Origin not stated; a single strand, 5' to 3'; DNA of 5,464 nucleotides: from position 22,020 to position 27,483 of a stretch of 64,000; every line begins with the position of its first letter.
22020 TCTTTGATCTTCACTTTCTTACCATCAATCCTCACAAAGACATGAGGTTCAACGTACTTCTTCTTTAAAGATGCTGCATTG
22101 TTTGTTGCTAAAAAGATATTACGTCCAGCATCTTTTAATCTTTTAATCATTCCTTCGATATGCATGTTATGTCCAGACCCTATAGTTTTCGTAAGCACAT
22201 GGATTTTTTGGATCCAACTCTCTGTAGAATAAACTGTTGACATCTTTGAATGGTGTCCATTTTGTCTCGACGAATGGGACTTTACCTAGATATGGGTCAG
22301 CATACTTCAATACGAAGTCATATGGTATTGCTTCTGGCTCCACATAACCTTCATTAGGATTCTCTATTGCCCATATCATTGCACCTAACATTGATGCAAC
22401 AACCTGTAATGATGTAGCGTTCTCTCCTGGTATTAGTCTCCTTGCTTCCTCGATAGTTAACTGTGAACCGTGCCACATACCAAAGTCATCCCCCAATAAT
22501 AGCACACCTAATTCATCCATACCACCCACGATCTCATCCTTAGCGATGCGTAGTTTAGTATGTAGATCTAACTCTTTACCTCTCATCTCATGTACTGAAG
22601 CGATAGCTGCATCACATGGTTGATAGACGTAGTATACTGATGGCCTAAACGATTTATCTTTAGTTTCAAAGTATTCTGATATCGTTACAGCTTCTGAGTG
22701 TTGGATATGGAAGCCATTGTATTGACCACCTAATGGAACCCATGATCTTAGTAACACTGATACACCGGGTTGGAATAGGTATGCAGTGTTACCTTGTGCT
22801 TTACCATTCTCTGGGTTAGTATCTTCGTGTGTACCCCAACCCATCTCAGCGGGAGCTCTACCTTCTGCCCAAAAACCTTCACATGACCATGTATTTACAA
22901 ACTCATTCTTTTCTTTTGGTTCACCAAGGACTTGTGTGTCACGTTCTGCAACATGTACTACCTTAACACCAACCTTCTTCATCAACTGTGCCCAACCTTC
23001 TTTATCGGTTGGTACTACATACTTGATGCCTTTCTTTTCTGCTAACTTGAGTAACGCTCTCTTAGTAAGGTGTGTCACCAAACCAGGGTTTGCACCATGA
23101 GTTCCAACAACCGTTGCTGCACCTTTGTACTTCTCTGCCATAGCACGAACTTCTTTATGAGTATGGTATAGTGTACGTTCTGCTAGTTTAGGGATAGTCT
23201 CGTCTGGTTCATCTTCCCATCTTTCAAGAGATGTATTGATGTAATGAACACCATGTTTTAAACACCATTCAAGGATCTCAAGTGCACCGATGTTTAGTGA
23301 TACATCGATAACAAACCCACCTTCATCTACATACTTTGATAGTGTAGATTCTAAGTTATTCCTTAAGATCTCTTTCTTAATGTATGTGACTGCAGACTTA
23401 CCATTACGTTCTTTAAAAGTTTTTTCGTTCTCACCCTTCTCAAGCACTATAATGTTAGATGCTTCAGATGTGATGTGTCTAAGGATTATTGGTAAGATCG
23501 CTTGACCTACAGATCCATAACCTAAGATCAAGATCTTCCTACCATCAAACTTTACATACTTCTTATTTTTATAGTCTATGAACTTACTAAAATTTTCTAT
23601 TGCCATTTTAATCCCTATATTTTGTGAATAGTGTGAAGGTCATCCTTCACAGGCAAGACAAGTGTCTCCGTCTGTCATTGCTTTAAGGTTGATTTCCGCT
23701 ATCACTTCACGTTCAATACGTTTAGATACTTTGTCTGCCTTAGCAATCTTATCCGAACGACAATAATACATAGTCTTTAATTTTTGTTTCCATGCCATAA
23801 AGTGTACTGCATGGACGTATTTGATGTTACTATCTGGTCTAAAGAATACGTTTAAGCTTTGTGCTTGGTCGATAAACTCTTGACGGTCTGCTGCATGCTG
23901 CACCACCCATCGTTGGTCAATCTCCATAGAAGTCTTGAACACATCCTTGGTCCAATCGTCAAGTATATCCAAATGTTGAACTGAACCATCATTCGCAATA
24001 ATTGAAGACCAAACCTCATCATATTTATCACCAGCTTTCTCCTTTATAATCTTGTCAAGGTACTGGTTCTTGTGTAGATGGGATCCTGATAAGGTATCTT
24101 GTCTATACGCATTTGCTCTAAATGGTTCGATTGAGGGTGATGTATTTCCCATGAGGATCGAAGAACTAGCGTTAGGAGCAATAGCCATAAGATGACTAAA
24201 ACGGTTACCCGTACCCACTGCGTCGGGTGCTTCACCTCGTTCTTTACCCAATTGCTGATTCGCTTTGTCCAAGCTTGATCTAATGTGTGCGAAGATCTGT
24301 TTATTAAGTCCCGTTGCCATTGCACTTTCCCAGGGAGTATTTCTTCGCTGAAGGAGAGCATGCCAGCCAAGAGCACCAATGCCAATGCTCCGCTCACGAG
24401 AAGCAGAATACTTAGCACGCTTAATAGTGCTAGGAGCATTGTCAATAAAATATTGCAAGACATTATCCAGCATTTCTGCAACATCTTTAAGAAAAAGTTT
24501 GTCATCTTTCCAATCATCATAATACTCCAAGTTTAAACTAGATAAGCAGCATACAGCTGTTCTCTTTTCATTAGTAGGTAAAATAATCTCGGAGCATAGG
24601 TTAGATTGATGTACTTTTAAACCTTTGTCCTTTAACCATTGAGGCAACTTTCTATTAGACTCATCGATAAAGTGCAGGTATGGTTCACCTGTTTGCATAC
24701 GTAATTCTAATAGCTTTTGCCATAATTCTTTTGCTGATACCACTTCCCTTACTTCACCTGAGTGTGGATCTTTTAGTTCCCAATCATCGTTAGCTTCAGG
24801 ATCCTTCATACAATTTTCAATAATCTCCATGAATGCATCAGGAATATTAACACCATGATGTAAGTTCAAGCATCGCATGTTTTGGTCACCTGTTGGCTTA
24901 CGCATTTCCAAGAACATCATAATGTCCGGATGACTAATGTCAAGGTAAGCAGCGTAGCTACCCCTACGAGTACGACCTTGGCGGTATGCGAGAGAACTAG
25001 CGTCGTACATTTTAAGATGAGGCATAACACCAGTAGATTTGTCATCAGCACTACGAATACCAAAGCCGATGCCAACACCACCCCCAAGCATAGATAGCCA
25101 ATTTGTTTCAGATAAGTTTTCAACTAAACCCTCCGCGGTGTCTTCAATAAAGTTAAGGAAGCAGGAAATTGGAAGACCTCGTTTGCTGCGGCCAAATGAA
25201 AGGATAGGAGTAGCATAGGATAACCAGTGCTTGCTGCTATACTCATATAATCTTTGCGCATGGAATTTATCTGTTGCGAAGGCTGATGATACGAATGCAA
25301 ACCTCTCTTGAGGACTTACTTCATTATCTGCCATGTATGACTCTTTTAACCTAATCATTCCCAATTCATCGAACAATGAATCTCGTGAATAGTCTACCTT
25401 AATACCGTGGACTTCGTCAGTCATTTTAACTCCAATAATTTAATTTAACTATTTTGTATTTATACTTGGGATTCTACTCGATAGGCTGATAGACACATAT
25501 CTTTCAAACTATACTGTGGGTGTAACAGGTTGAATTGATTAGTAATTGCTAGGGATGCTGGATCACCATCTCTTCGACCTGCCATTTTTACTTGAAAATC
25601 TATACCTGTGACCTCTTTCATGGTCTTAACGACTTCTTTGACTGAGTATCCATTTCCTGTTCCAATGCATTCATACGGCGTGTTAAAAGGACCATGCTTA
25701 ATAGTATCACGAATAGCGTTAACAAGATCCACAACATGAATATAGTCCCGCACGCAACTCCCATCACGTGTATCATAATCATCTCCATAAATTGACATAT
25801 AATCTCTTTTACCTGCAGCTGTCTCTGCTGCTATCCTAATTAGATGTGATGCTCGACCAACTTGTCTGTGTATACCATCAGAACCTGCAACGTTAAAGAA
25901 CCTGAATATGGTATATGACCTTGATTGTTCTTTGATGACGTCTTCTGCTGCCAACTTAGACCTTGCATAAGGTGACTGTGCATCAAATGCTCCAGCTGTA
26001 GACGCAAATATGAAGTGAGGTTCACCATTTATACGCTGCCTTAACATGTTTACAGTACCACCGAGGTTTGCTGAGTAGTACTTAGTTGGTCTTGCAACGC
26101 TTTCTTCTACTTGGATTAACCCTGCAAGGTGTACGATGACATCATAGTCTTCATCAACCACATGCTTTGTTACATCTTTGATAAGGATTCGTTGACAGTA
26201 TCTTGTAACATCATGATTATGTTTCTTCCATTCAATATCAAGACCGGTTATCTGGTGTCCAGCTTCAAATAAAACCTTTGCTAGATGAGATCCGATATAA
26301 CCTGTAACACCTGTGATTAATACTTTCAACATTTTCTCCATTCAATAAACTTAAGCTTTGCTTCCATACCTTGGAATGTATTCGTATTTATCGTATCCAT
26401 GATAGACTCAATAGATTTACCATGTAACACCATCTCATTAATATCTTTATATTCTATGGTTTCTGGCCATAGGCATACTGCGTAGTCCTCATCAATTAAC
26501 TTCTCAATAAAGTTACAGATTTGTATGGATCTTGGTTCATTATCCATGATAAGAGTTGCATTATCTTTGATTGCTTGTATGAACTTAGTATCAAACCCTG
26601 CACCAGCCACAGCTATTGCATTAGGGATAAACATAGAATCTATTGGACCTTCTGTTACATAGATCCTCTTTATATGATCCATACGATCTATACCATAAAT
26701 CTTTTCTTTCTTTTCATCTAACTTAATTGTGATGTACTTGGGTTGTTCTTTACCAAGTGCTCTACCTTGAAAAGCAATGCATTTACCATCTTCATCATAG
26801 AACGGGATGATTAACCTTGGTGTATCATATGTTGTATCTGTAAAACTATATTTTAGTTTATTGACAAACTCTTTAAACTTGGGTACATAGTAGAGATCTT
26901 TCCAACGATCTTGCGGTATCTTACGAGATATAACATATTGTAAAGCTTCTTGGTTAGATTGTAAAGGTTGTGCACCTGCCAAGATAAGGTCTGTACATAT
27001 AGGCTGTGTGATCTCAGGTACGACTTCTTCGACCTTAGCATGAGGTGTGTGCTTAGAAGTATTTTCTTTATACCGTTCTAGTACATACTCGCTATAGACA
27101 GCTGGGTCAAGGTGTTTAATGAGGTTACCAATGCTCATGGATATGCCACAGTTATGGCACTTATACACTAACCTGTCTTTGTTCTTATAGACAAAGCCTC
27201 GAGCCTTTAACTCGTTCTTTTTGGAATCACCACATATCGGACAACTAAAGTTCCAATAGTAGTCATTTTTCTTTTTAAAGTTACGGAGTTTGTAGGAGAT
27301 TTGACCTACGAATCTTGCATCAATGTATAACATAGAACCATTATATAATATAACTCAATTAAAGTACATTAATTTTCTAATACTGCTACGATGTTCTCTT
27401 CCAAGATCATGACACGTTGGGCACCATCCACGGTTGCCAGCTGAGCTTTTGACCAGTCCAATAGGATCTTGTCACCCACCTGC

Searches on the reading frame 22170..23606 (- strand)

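Call 58: search_protein_families(library=pfam, proteins=[window:22170-23606:-], max_evalue=0.001)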
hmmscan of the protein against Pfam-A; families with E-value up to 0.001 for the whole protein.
window:22170-23606:- (479 aa): 2 families
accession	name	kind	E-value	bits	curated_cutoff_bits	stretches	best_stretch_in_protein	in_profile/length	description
PF03435.24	Sacchrp_dh_NADP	-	1e-24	87.7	25.1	1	25-166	1-128/129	Saccharopine dehydrogenase NADP binding domain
PF16653.10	Sacchrp_dh_C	-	2.4e-23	84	31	1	171-442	1-259/265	Saccharopine dehydrogenase C-terminal domain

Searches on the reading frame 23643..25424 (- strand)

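Call 34: search_protein_families(library=phrogs, proteins=[window:23643-25424:-], max_evalue=0.00001)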
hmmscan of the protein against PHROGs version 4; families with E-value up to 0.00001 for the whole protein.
window:23643-25424:- (594 aa): 10 families
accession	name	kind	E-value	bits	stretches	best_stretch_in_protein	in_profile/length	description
phrog_84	-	DNA, RNA and nucleotide metabolism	2.6e-160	536.5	1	10-593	190-795/975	ribonucleoside-diphosphate reductase large subunit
phrog_3844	-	moron, auxiliary metabolic gene and host takeover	1.6e-56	193.2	2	224-400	84-267/451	NrdA-like aerobic NDP reductase large subunit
phrog_30939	-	DNA, RNA and nucleotide metabolism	7.1e-48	164.1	1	66-554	479-957/977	ribonucleotide reductase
phrog_3987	-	DNA, RNA and nucleotide metabolism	1.4e-46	160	2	9-204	132-346/467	ribonucleotide reductase large subunit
phrog_33412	-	unknown function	2e-22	80.5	1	438-568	3-133/140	-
phrog_12229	-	DNA, RNA and nucleotide metabolism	2e-22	80.3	2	151-280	472-575/577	ribonucleotide reductase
phrog_22953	-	DNA, RNA and nucleotide metabolism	1.5e-18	68.5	1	120-220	11-104/201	ribonucleotide reductase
phrog_29665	-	unknown function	1.4e-17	65.1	1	281-417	1-150/150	-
phrog_367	-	DNA, RNA and nucleotide metabolism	5.4e-12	45.7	1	150-585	279-678/701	ribonucleotide reductase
phrog_6132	-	DNA, RNA and nucleotide metabolism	3.9e-08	33.9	1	38-151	166-289/530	ribonucleotide reductase large subunit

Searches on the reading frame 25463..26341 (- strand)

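Call 58: search_protein_families(library=pfam, proteins=[window:25463-26341:-], max_evalue=0.001)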
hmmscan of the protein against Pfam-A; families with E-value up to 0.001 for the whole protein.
window:25463-26341:- (293 aa): 6 families
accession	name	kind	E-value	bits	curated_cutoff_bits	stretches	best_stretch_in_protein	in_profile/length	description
PF01370.27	Epimerase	-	4.2e-32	111.9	20.9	1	7-216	1-227/240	NAD dependent epimerase/dehydratase family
PF16363.11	GDP_Man_Dehyd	-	6.8e-28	98.5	27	1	8-253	1-274/332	GDP-mannose 4,6 dehydratase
PF01073.25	3Beta_HSD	-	7.8e-11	41.9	22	1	8-118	1-119/280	3-beta hydroxysteroid dehydrogenase/isomerase family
PF04321.23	RmlD_sub_bind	-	3.3e-10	40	27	1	6-154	2-154/287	RmlD substrate binding domain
PF07993.18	NAD_binding_4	-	7.8e-09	35.5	20.1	0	60-118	83-139/258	Male sterility protein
PF02719.21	Polysacc_synt_2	-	1.2e-07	31.7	20.2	1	7-156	1-176/293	Polysaccharide biosynthesis protein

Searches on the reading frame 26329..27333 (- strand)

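Call 58: search_protein_families(library=pfam, proteins=[window:26329-27333:-], max_evalue=0.001)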
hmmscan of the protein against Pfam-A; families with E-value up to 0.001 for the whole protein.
window:26329-27333:- (335 aa): 1 family
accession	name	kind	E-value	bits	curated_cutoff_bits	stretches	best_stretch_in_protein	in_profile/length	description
PF08275.17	DNAG_N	-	3.8e-07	30.7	26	1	172-217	77-126/128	DNA primase catalytic core, N-terminal domain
